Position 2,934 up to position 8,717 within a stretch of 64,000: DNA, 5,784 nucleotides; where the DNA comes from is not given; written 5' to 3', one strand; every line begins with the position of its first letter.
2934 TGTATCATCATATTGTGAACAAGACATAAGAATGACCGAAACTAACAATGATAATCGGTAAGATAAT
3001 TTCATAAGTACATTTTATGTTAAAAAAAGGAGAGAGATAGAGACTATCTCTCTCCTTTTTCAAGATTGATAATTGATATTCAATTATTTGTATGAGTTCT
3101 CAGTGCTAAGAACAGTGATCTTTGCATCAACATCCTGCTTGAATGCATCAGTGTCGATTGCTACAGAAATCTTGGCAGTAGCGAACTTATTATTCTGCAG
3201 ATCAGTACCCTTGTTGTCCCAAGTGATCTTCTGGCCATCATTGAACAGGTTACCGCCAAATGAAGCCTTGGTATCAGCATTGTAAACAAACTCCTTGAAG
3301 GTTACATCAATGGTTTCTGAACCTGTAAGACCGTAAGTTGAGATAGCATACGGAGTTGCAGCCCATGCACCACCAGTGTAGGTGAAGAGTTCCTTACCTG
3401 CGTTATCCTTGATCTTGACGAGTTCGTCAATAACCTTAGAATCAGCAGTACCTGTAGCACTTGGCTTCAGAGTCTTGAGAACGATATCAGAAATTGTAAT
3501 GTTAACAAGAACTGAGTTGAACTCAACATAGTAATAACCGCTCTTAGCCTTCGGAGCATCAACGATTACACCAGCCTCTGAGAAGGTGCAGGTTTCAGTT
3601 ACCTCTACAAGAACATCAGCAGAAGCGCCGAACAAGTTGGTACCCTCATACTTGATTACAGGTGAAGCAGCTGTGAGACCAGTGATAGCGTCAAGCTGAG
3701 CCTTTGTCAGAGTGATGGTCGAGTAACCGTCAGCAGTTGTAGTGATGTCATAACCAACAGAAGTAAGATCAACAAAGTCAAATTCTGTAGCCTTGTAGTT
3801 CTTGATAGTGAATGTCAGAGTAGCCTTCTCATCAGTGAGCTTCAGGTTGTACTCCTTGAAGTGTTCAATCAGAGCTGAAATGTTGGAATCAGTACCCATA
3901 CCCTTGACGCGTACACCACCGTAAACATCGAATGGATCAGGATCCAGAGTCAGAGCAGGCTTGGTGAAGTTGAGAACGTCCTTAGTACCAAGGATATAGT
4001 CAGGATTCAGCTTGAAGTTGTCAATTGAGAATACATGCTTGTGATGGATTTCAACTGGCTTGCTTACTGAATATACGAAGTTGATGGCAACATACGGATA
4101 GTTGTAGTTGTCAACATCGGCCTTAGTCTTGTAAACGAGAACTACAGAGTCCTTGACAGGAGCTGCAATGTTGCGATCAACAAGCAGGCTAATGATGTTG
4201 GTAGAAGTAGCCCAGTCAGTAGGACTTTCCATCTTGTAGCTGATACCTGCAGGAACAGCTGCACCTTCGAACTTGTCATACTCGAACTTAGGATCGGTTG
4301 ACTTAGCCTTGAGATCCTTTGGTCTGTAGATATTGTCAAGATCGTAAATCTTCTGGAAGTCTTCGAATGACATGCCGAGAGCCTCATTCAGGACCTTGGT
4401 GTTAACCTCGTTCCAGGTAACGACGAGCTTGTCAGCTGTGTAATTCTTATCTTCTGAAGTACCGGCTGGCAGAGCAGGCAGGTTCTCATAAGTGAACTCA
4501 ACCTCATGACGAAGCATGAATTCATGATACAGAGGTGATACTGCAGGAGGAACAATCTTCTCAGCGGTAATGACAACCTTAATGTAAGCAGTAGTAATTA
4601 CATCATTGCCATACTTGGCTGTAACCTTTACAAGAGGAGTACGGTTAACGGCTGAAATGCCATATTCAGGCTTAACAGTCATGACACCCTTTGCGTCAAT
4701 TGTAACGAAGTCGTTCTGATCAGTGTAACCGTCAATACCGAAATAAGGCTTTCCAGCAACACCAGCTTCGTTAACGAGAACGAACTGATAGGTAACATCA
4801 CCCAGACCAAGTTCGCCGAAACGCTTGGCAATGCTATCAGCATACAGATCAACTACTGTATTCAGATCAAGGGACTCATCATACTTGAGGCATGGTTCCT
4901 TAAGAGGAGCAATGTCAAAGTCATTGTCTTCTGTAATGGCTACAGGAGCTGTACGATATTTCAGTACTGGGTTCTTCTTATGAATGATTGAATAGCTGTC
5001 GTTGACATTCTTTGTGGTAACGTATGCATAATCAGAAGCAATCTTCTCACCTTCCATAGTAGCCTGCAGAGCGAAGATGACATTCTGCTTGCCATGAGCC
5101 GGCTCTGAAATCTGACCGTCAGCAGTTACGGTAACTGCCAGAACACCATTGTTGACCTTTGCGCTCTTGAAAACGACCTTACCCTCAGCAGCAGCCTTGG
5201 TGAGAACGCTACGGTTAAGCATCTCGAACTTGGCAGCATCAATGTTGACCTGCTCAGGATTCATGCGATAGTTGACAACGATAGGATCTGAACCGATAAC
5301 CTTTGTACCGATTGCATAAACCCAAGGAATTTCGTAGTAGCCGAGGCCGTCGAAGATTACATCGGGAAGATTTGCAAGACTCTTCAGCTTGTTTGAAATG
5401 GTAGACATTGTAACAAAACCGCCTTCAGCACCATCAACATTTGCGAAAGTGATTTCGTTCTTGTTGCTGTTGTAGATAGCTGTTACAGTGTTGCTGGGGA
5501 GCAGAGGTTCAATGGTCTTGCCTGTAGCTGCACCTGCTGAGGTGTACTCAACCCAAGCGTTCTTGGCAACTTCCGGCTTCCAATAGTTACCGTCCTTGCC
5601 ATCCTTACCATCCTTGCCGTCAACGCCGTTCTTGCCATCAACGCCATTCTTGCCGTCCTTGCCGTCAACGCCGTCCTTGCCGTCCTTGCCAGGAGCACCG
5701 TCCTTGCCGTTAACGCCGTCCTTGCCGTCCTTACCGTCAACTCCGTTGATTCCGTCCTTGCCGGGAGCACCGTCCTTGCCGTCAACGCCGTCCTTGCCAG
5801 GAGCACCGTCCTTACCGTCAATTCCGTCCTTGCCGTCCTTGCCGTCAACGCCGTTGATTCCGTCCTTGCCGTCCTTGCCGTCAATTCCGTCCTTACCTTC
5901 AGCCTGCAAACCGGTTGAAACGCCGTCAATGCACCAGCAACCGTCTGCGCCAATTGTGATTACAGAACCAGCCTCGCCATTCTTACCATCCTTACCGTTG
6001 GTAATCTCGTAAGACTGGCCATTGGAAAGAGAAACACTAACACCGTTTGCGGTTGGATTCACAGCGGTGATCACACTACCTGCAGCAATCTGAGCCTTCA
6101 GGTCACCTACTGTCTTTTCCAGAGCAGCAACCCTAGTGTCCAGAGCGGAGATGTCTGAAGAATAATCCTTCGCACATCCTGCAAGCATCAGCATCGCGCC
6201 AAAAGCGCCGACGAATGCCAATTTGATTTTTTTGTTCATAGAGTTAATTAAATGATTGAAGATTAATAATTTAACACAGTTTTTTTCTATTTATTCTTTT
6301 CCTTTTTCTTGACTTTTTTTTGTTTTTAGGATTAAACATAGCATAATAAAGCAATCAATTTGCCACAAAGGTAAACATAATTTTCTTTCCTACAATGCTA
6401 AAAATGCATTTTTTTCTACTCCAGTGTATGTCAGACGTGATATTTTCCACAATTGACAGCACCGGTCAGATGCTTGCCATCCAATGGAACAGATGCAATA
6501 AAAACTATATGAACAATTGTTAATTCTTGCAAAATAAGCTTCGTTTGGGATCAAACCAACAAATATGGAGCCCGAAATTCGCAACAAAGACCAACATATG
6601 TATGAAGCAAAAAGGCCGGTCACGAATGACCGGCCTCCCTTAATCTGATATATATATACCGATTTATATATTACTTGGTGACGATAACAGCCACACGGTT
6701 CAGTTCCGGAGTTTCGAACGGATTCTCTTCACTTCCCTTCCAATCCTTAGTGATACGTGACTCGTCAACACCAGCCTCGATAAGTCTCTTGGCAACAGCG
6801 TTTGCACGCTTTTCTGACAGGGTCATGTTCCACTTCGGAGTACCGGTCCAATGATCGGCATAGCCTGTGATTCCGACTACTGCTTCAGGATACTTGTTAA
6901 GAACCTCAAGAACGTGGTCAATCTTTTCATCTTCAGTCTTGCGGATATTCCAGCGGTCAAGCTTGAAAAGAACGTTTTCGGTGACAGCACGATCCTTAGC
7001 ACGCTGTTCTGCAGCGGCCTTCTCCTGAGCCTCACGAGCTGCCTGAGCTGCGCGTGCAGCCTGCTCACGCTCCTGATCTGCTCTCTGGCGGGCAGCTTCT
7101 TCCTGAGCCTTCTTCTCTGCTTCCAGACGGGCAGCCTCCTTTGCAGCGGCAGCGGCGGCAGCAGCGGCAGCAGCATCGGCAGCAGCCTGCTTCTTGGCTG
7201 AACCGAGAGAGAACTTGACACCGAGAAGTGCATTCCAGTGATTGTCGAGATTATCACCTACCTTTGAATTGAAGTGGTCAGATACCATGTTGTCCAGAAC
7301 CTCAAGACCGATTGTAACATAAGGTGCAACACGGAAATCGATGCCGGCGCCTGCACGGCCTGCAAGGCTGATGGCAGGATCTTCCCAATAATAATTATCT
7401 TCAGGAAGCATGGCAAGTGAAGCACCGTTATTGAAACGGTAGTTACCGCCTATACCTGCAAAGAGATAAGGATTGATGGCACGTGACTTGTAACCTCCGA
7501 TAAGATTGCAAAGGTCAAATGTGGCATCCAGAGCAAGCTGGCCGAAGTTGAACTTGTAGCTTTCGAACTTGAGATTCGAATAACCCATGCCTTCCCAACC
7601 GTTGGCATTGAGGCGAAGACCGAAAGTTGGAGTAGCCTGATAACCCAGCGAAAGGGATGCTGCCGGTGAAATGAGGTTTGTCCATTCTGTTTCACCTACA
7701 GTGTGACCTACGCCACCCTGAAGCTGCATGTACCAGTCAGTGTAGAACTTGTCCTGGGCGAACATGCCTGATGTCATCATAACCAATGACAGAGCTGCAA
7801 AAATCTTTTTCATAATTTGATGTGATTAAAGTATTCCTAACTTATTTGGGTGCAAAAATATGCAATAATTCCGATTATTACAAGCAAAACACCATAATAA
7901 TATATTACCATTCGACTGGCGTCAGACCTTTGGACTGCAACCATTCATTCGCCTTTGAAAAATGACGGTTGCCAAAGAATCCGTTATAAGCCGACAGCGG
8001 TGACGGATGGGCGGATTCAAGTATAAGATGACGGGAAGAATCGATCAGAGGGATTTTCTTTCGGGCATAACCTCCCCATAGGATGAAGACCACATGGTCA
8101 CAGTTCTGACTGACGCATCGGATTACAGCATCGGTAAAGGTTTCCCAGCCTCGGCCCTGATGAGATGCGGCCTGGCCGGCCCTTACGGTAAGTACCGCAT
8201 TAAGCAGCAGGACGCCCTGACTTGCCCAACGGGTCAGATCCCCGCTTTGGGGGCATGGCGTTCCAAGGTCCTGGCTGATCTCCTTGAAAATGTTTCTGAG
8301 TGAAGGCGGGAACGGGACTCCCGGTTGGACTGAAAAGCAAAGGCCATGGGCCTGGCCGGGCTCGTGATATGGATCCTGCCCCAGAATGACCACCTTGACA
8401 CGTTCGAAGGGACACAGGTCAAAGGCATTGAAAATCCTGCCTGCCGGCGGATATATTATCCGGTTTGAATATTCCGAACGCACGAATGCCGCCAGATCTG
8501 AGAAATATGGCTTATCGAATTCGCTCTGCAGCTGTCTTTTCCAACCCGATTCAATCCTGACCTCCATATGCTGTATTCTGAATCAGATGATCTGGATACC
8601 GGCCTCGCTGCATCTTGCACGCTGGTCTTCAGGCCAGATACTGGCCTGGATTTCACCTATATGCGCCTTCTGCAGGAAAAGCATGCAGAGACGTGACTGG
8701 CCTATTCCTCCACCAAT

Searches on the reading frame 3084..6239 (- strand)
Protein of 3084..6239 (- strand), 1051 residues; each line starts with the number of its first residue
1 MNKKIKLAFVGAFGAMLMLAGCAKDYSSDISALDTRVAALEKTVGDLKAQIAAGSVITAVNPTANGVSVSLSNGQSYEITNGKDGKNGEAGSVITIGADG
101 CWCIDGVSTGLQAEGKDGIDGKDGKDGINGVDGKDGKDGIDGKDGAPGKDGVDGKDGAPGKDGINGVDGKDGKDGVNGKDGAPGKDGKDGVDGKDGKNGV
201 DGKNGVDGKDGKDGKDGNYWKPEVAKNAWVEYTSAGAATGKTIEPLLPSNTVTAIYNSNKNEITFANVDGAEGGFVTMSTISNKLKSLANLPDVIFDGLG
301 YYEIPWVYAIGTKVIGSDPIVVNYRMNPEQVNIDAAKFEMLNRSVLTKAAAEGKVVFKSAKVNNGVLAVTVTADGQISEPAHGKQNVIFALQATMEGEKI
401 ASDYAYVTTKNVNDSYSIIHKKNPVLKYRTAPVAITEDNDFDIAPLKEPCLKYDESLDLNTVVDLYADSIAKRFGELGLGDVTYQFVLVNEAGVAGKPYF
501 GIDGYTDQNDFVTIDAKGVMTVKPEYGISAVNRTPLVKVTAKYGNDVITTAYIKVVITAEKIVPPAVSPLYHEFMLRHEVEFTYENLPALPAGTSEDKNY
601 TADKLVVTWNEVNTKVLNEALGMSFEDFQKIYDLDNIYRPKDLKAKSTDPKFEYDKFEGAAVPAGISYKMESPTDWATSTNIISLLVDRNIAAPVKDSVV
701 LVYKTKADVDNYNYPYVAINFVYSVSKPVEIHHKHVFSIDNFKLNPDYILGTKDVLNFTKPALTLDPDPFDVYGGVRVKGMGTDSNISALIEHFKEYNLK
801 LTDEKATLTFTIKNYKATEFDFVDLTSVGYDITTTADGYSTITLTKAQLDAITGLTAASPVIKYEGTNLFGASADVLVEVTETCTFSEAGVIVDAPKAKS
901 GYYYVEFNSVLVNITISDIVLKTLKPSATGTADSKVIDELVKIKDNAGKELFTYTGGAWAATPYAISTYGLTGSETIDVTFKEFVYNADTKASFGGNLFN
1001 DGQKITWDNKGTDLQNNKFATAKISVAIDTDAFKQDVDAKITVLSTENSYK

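Call 62: search_protein_families(library=pfam, proteins=[window:3084-6239:-], max_evalue=0.00001)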
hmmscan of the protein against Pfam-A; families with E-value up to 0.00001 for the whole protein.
window:3084-6239:- (1051 aa): 1 family
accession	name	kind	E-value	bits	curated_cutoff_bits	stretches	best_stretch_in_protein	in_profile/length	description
PF01391.23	Collagen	-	6.2e-16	58.3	27.2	2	114-169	3-58/60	Collagen triple helix repeat (20 copies)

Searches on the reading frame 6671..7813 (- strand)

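Call 62: search_protein_families(library=pfam, proteins=[window:6671-7813:-], max_evalue=0.00001)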
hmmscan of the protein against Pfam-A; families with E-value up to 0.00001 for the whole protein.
window:6671-7813:- (380 aa): 1 family
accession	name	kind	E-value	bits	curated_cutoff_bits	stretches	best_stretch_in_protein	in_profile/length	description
PF00691.25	OmpA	-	5.3e-13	49.6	27.2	1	283-367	2-87/98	OmpA family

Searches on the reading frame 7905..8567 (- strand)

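Call 47: search_protein_families(library=pfam, proteins=[window:7905-8567:-], max_evalue=0.001)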
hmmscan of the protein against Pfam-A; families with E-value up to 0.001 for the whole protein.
window:7905-8567:- (220 aa): 1 family
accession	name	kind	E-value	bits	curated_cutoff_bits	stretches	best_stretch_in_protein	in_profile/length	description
PF03167.25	UDG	-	1.5e-19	70.9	24.3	1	50-211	2-141/141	Uracil DNA glycosylase superfamily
